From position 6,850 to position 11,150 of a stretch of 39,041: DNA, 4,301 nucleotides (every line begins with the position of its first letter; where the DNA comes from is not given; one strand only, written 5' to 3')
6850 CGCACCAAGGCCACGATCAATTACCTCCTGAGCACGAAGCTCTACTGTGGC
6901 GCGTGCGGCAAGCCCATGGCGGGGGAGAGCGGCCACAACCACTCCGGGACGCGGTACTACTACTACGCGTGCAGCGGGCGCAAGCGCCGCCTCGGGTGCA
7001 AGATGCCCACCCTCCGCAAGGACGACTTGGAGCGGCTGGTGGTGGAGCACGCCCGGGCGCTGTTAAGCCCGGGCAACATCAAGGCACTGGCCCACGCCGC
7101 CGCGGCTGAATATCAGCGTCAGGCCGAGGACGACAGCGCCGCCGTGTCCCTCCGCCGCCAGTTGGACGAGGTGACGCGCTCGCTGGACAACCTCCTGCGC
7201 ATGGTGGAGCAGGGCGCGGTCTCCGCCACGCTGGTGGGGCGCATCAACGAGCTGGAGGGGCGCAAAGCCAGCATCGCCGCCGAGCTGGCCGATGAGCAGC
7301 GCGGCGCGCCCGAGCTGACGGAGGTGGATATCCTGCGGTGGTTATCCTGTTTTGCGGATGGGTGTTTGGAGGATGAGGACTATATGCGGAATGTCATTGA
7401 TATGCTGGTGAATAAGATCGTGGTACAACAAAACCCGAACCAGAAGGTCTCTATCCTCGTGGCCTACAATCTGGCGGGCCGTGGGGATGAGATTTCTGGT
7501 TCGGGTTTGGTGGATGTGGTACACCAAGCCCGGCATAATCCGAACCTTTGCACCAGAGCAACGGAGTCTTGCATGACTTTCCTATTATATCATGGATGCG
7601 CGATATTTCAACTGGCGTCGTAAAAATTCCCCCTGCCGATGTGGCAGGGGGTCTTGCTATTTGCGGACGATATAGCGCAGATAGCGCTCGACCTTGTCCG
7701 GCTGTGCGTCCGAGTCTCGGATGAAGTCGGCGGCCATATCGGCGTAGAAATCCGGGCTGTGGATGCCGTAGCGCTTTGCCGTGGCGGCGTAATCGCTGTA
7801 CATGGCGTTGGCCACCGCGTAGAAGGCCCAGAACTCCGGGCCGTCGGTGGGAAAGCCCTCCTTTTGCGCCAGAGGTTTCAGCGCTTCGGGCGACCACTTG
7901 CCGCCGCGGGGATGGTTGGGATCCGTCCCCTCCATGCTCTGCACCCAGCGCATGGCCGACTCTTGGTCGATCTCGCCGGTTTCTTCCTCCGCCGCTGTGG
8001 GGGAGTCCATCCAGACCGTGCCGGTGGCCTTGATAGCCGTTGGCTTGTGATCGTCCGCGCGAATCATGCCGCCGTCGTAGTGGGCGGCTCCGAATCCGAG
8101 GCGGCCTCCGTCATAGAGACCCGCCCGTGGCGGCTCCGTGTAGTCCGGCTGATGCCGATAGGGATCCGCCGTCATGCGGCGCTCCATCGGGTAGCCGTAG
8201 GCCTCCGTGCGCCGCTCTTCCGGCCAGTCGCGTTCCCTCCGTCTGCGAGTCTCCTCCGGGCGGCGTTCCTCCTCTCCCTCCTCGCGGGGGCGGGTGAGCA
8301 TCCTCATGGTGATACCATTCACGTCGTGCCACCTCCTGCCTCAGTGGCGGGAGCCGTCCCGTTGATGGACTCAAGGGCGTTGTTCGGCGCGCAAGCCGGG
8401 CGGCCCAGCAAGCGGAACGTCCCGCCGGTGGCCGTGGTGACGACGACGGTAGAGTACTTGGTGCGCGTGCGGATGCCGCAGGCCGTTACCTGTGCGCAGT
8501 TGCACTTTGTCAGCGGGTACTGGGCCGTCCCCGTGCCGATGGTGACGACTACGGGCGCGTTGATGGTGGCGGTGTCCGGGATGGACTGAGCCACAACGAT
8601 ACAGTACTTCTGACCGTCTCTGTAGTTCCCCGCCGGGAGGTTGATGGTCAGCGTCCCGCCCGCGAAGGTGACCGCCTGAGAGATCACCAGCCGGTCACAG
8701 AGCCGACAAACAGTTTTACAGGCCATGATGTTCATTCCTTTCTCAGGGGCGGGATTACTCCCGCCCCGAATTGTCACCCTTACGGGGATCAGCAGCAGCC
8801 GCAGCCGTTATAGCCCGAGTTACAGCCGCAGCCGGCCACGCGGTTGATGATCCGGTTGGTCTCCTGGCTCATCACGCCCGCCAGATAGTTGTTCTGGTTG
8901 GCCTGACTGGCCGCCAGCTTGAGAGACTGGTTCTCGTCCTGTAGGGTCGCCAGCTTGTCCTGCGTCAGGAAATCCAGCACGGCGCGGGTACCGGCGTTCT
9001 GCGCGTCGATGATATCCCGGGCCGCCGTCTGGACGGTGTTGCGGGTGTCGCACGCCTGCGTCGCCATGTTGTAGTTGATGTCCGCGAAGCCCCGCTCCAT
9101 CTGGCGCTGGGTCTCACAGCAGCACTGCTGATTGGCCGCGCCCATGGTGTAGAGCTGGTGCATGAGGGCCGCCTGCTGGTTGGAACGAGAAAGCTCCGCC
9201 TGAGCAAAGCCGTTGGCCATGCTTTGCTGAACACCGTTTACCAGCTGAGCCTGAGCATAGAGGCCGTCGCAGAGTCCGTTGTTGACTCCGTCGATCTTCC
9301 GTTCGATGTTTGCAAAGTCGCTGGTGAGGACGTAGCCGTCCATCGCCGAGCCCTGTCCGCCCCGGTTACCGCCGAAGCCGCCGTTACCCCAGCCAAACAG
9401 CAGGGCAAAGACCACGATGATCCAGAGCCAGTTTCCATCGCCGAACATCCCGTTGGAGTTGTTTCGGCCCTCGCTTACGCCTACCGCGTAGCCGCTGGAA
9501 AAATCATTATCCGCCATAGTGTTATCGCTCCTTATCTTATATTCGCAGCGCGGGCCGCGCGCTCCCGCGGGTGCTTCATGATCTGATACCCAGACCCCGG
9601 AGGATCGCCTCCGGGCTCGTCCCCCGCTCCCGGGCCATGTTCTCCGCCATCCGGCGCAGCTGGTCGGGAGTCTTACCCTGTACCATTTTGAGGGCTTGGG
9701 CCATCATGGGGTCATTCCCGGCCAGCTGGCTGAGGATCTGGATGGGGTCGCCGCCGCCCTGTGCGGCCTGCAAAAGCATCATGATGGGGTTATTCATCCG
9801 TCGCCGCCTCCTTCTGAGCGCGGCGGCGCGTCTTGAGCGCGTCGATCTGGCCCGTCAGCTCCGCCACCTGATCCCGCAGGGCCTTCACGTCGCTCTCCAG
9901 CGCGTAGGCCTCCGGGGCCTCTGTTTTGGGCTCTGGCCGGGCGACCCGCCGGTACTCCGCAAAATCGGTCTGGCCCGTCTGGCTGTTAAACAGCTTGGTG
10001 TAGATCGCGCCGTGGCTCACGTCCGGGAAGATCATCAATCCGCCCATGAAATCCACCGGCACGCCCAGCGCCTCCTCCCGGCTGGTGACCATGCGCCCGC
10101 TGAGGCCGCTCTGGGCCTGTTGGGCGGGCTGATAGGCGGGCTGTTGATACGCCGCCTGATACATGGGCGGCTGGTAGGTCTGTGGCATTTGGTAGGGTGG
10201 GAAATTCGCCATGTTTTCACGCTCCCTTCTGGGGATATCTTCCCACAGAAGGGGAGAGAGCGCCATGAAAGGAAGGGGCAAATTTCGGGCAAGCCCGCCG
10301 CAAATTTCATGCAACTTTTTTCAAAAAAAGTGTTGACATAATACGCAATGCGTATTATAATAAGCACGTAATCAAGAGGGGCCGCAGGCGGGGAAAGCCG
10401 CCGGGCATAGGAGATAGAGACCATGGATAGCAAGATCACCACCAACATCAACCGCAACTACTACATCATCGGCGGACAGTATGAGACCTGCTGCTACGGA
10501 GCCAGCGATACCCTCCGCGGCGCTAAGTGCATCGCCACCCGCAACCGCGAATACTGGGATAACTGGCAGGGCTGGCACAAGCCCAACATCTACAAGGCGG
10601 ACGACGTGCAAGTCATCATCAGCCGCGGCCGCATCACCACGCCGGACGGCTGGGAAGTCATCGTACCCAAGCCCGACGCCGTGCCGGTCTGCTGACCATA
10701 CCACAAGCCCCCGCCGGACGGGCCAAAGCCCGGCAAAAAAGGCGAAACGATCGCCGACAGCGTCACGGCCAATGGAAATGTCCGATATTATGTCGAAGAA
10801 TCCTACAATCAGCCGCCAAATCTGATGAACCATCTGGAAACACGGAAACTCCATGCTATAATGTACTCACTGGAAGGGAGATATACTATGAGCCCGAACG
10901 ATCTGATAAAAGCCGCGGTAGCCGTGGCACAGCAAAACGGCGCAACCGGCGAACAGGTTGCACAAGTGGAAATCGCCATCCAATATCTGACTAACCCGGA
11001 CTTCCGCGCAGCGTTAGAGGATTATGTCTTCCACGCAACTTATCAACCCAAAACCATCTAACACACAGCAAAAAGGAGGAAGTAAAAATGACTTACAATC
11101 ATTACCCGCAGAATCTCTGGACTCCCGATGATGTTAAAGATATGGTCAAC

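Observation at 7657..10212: Five-gene minus-strand cassette of low-complexity, membrane and Cys-rich proteins with no recognisable function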

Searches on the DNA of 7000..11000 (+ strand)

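Call 6: search_dna_similar(query=window:7000-11000:+, collection=phages, mode=distant, max_rows=15)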
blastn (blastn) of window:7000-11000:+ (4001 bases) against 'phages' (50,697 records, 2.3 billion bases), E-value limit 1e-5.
Records with a match: 7; places in all: 7; records where one place covers at least 80% of the query: 0.
Best place of each record, by identity: 80-90% 1; 60-80% 6.
By first word of the organism name: Bacteriophage 6; Dulem 1.
By host as written in the record: - 6; Propithecus coquereli 1.
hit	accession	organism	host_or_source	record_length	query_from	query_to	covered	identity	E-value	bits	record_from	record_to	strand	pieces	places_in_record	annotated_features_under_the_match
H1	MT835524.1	Bacteriophage sp.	human fecal samples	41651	1379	1778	10%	71.3%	3e-46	194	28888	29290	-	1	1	record has no annotation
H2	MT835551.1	Bacteriophage sp.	human fecal samples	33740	1928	2347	10%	67.4%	2e-23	118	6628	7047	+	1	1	record has no annotation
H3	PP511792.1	Dulem virus 33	Propithecus coquereli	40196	1974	2231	6%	70.5%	7e-23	117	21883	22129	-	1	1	hypothetical protein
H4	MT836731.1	Bacteriophage sp.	human fecal samples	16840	1449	1690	6%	74.6%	4e-32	147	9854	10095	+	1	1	record has no annotation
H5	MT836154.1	Bacteriophage sp.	human fecal samples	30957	1449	1679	6%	75.1%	1e-31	145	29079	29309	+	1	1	record has no annotation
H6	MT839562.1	Bacteriophage sp.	human fecal samples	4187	1919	2068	4%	76.0%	1e-20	109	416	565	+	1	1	record has no annotation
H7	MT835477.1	Bacteriophage sp.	human fecal samples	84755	2373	2452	2%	81.3%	6e-11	78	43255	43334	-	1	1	record has no annotation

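Call 79: search_rna_families(source=window, start=7400, end=10700, threshold=evalue, max_evalue=1)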
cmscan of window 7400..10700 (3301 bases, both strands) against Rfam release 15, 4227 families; matches with E-value up to 1: 1.
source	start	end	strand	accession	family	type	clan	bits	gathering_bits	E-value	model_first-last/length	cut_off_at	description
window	9079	9130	+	RF02136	HTT-AS1_3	Gene; lncRNA;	-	20.2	70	0.82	1-60/60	no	HTT antisense RNA 1 conserved region 3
